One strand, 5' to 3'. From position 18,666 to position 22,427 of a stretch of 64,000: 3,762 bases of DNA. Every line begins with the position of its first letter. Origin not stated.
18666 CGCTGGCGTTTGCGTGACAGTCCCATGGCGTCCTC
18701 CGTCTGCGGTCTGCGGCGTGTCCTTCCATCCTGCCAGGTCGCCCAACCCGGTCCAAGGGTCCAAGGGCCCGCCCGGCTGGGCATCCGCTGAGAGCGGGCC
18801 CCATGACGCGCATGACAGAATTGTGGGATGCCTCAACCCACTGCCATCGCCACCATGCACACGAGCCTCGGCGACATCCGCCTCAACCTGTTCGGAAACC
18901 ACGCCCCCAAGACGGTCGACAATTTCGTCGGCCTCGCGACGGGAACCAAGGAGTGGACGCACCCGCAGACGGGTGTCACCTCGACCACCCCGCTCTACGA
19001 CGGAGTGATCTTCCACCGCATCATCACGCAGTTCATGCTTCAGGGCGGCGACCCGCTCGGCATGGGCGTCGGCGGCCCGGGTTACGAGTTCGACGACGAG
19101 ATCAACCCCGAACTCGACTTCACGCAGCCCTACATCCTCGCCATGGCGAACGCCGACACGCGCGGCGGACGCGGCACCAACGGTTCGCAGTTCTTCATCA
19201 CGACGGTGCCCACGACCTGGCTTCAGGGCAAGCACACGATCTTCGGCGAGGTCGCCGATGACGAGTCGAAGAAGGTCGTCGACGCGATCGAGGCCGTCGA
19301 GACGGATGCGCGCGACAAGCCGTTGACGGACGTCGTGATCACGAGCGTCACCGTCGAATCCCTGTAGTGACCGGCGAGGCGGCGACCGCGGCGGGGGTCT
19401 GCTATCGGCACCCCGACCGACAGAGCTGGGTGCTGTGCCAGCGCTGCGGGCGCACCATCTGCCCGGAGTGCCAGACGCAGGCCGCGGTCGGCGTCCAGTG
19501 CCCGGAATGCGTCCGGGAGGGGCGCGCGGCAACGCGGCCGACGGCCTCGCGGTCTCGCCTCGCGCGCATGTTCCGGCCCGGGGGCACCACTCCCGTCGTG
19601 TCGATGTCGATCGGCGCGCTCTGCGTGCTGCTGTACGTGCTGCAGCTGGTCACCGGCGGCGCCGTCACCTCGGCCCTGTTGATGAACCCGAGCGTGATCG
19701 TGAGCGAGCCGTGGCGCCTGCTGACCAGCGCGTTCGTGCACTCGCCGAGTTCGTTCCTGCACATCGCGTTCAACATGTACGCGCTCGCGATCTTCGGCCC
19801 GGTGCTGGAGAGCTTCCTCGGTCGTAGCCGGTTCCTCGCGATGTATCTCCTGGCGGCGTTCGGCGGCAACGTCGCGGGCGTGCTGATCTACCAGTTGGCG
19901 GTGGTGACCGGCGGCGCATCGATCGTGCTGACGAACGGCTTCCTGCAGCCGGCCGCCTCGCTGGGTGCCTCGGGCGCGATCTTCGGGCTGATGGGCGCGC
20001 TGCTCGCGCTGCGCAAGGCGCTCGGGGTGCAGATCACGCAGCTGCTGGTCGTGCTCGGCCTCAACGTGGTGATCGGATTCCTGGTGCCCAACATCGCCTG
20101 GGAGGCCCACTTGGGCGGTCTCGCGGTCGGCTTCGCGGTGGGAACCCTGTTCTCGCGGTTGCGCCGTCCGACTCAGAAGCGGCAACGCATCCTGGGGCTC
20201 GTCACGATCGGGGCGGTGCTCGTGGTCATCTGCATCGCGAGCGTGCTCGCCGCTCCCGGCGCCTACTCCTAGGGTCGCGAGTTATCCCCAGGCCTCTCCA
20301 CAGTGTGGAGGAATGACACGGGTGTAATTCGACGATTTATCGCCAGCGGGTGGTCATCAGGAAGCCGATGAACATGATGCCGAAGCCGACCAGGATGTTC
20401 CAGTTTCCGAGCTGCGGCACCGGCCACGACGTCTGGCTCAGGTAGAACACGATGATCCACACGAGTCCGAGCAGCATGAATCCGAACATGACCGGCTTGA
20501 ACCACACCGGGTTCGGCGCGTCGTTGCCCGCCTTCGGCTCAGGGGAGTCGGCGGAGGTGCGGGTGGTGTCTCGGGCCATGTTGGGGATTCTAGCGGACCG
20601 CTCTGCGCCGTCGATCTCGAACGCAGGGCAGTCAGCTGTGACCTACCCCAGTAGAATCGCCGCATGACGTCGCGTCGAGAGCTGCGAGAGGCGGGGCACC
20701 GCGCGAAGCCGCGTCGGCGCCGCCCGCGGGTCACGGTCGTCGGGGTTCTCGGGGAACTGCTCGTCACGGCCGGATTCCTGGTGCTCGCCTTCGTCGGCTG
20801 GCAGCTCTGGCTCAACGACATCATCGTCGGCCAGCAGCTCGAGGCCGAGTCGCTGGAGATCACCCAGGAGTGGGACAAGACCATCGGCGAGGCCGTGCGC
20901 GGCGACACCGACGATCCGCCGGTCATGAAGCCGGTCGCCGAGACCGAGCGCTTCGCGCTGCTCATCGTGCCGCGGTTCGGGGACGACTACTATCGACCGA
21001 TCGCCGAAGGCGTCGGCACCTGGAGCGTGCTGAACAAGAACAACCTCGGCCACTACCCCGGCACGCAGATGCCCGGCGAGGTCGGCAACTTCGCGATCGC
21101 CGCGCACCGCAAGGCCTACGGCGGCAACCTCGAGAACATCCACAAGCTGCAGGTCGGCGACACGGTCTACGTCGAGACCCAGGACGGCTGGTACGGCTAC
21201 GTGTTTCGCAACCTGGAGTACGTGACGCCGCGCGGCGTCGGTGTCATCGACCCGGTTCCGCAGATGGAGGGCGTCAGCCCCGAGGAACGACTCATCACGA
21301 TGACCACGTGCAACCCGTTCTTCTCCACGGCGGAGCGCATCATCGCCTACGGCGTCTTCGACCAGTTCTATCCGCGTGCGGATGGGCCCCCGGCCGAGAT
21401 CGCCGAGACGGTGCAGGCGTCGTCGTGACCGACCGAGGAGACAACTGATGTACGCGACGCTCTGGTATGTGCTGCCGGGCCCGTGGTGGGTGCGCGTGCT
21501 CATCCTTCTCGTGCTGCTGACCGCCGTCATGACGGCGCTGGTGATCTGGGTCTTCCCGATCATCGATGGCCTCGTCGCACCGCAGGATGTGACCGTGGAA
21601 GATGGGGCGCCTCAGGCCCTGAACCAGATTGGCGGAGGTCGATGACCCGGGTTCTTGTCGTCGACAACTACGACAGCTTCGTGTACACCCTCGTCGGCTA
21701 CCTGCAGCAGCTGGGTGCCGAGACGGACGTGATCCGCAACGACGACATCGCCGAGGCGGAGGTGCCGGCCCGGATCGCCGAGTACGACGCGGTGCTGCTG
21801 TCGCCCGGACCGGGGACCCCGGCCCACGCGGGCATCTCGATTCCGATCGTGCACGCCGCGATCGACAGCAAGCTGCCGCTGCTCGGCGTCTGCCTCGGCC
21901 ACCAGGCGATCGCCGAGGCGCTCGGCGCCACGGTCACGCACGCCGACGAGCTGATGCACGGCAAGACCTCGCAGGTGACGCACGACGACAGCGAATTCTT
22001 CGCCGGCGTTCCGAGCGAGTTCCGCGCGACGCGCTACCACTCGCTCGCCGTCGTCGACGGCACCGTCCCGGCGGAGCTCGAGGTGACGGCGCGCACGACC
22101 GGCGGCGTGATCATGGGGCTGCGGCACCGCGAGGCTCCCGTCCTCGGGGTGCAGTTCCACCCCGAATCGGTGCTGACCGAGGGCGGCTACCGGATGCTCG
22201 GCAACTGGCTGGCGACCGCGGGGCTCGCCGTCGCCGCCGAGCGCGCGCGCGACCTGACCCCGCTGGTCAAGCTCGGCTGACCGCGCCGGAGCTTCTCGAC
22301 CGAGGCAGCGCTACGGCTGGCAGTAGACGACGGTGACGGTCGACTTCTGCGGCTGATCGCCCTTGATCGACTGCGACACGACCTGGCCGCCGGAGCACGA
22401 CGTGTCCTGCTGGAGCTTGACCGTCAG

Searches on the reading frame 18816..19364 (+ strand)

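Call 78: search_protein_families(library=ncbifam, proteins=[window:18816-19364:+], max_evalue=0.001)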
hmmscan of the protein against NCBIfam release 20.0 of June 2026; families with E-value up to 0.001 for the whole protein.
window:18816-19364:+ (183 aa): 2 families
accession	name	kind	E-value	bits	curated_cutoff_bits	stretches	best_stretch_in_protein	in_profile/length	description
NF008057.0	PRK10791.1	equivalog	3.4e-14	52.9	297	1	12-181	2-163/164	peptidylprolyl isomerase B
NF008151.0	PRK10903.1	equivalog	2.6e-09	36.8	308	1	13-180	32-183/190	peptidylprolyl isomerase A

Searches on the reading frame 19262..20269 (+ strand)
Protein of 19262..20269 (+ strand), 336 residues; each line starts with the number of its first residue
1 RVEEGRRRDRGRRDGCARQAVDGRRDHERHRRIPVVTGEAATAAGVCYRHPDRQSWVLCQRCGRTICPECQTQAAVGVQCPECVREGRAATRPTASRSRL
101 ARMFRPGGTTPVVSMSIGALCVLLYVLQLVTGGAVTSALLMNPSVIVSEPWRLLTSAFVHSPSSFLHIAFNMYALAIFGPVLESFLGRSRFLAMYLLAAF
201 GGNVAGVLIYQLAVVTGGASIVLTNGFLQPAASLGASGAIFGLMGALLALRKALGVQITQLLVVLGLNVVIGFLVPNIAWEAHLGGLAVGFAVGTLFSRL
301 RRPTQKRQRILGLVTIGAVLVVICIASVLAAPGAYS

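Call 17: search_protein_families(library=pfam, proteins=[window:19262-20269:+], max_evalue=0.001)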
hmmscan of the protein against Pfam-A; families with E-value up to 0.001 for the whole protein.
window:19262-20269:+ (336 aa): 2 families
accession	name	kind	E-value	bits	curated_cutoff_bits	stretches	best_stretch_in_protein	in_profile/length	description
PF01694.28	Rhomboid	-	7.9e-27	94.7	22.6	1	149-299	3-142/143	Rhomboid domain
PF08551.15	DUF1751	-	5.1e-05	24.2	22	1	143-217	1-73/99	Eukaryotic integral membrane protein (DUF1751)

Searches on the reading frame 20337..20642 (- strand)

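Call 78: search_protein_families(library=ncbifam, proteins=[window:20337-20642:-], max_evalue=0.001)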
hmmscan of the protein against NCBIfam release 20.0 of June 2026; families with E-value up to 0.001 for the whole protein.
window:20337-20642:- (101 aa): 6 families
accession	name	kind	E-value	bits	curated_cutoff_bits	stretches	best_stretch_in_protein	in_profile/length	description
NF002595.0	PRK02251.2-1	equivalog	2.3e-21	75.8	109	1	42-101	25-84/84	cell division protein CrgA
NF002593.0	PRK02251.1-2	equivalog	2.5e-21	76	141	1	41-101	96-157/157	cell division protein CrgA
NF001194.0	PRK00159.1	equivalog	1e-20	73.6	102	1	26-101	11-87/87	cell division protein CrgA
NF002594.0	PRK02251.1-3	equivalog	1.1e-20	74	389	1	13-101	105-191/191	cell division protein CrgA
NF002596.0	PRK02251.2-2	equivalog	2.6e-20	72.1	114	1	42-101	10-69/69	cell division protein CrgA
NF002597.0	PRK02251.2-3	equivalog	2e-12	47.2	120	1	29-101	22-93/93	putative septation inhibitor protein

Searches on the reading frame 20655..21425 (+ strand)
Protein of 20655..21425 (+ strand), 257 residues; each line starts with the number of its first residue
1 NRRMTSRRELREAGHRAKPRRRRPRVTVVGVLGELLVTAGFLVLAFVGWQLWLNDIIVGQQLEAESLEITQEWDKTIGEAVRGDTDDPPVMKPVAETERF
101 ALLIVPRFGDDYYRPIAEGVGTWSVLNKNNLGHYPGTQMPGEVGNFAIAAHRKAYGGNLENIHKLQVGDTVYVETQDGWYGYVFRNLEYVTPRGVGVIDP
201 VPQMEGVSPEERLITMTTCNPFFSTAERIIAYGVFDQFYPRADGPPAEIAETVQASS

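Call 17: search_protein_families(library=pfam, proteins=[window:20655-21425:+], max_evalue=0.001)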
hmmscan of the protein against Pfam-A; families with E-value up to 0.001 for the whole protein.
window:20655-21425:+ (257 aa): 1 family
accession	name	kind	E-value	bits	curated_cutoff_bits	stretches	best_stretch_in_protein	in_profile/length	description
PF04203.18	Sortase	-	1.6e-27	96.1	26.6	1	105-233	3-122/125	Sortase domain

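Call 78: search_protein_families(library=ncbifam, proteins=[window:20655-21425:+], max_evalue=0.001)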
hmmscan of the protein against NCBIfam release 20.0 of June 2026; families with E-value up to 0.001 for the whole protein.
window:20655-21425:+ (257 aa): 5 families
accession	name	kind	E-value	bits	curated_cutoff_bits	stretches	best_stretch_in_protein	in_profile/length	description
NF033747.1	class_E_sortase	subfamily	6.3e-69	232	160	1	29-240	1-210/211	class E sortase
NF058671.1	sortase_SrtD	exception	1.1e-15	57.8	140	1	35-222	4-171/187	class D sortase, LPxTATN-specific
TIGR01076.1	sortase_fam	subfamily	1.6e-10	40.9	39.35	1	127-233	23-125/136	sortase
NF033746.1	class_D_sortase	subfamily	1.1e-09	38.3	165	1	95-222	5-117/135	class D sortase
NF033745.1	class_C_sortase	subfamily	4.9e-09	36.3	160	1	96-233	90-218/220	class C sortase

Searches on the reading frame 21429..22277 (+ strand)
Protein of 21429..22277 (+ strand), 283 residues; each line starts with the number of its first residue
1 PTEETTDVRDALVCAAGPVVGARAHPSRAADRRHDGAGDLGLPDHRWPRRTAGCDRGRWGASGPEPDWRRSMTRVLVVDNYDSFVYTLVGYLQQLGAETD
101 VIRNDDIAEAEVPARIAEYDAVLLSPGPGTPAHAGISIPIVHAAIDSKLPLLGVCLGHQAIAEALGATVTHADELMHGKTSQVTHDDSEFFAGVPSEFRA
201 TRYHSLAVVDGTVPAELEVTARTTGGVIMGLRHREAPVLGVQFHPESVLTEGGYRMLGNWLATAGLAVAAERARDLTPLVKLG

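Call 17: search_protein_families(library=pfam, proteins=[window:21429-22277:+], max_evalue=0.001)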
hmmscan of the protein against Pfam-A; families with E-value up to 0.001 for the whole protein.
window:21429-22277:+ (283 aa): 3 families
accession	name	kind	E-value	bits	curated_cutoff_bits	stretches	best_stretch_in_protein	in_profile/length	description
PF00117.34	GATase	-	2.9e-56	190.6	22.8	1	76-261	1-187/190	Glutamine amidotransferase class-I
PF07722.19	Peptidase_C26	-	2.6e-13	50.7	20.5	1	136-246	93-219/219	Peptidase C26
PF24401.1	iHD-CE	-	0.00096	18.9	27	0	157-202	299-345/349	iHD-CE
